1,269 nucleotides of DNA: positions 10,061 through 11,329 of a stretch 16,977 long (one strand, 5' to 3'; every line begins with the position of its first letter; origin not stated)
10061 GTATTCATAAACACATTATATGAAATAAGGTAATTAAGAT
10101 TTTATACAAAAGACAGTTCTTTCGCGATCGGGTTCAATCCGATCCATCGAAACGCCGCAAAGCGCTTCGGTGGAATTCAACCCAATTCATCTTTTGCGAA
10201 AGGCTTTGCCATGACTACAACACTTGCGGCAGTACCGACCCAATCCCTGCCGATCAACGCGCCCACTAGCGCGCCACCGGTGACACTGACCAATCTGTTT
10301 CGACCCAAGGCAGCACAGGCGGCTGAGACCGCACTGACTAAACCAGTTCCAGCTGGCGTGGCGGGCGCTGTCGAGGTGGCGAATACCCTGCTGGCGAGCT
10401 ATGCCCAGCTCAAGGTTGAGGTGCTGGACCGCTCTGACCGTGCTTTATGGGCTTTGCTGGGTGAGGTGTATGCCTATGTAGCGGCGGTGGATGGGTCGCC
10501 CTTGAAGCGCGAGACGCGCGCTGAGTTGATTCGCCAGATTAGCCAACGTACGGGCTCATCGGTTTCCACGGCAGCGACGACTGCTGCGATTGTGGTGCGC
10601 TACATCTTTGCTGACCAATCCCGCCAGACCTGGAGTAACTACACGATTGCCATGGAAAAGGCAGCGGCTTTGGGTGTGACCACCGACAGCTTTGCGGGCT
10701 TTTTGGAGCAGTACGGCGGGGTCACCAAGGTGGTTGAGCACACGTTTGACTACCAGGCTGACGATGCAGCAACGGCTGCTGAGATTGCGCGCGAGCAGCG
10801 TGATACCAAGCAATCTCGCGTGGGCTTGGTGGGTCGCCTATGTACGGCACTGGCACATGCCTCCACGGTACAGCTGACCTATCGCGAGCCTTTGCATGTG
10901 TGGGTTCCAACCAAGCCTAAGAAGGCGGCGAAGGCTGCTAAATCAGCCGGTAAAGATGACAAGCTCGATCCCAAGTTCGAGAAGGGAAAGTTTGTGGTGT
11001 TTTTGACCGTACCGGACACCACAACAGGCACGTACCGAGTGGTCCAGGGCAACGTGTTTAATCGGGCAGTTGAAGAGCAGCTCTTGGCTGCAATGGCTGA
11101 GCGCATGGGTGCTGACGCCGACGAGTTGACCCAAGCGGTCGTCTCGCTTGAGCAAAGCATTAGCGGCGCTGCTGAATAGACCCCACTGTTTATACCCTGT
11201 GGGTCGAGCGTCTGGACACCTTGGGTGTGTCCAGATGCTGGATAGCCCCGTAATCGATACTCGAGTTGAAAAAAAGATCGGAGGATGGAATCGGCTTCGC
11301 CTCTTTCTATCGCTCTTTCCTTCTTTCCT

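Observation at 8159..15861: tRNA-Lys island with two tyrosine recombinases, a private polymerase and otherwise only unknown genes: candidate new class of integrative (satellite-like?) element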

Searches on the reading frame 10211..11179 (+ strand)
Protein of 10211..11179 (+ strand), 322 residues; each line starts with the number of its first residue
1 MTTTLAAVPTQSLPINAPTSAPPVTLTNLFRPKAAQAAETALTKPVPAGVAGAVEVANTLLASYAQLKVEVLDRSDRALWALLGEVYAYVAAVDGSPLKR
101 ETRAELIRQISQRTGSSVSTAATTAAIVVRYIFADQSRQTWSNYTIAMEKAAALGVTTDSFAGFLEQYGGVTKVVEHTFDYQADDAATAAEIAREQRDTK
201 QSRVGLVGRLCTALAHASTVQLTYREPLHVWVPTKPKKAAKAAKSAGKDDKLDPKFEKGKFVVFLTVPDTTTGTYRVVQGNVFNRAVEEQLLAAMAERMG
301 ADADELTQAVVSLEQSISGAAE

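Call 5: search_protein_families(library=pfam, proteins=[window:10211-11179:+], max_evalue=0.1)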
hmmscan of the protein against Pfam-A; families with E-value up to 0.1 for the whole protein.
window:10211-11179:+ (322 aa): 0 families

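Call 7: search_protein_families(library=ncbifam, proteins=[window:10211-11179:+], max_evalue=0.1)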
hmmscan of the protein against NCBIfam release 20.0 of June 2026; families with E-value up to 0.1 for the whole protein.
window:10211-11179:+ (322 aa): 0 families

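Call 8: search_protein_families(library=phrogs, proteins=[window:10211-11179:+], max_evalue=0.1)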
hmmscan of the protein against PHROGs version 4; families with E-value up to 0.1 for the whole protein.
window:10211-11179:+ (322 aa): 1 family
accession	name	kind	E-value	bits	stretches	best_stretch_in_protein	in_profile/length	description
phrog_3186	-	unknown function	0.0091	17.6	1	161-204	24-67/127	-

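Call 9: search_protein_families(library=padloc, proteins=[window:10211-11179:+], max_evalue=0.1)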
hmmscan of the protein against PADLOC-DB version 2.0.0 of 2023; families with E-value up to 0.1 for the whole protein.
window:10211-11179:+ (322 aa): 0 families

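Call 86: search_solved_structures(query=A6, max_evalue=10)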
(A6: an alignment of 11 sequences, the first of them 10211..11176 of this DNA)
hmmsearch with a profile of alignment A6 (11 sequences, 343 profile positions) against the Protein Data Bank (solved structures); distinct sequences matched with E-value up to 10: 5.
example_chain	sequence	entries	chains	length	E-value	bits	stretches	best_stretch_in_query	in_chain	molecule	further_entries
5w6m_A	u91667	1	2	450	0.94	11.7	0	169-223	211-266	Histidine--tRNA ligase, cytoplasmic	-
4g84_A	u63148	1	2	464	1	11.6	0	169-223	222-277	Histidine--tRNA ligase, cytoplasmic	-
4phc_A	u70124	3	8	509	1.1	11.5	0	169-223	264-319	Histidine--tRNA ligase, cytoplasmic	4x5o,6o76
4g85_A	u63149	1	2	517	1.1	11.4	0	169-223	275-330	Histidine-tRNA ligase, cytoplasmic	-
4aib_A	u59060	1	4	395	1.7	10.9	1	141-211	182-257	ORNITHINE DECARBOXYLASE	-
